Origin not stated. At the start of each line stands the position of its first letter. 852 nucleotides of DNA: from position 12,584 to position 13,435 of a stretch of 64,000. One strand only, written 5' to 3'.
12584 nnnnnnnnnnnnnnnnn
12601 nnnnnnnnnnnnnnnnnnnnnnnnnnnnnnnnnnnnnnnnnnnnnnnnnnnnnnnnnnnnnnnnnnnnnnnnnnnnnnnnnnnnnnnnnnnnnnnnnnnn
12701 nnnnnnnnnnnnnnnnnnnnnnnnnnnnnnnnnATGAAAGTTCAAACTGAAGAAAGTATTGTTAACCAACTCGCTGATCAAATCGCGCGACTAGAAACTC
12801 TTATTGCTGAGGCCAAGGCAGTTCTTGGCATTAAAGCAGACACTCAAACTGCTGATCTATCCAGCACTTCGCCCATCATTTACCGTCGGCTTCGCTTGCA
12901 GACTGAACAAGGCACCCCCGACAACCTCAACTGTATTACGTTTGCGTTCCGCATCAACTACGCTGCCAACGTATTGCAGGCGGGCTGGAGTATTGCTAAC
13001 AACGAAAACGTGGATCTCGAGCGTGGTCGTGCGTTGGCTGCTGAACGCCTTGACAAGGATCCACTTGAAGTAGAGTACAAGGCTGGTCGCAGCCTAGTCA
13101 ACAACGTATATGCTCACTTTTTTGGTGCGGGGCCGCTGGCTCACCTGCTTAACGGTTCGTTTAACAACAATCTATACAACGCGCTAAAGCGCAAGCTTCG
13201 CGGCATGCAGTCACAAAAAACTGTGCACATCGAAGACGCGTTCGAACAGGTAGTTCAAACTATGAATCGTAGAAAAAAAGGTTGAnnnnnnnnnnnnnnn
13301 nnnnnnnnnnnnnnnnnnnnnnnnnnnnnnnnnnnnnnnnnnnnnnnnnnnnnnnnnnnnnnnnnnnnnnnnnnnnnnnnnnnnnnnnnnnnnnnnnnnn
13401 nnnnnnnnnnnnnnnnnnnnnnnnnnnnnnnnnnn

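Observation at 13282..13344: A single promoter plus 5'-UTR cassette is reused at least 14 times, and its -35 box doubles as the stop codon of the upstream gene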

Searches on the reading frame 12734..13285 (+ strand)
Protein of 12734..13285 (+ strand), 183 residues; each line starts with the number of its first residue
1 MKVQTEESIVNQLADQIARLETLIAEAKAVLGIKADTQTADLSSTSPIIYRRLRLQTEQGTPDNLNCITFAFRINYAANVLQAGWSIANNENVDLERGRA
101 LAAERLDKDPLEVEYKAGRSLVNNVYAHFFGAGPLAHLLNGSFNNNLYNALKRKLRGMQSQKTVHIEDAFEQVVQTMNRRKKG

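Call 45: search_protein_families(library=pfam, max_evalue=0.01, proteins=[window:12734-13285:+])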
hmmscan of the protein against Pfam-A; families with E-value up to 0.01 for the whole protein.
window:12734-13285:+ (183 aa): 0 families
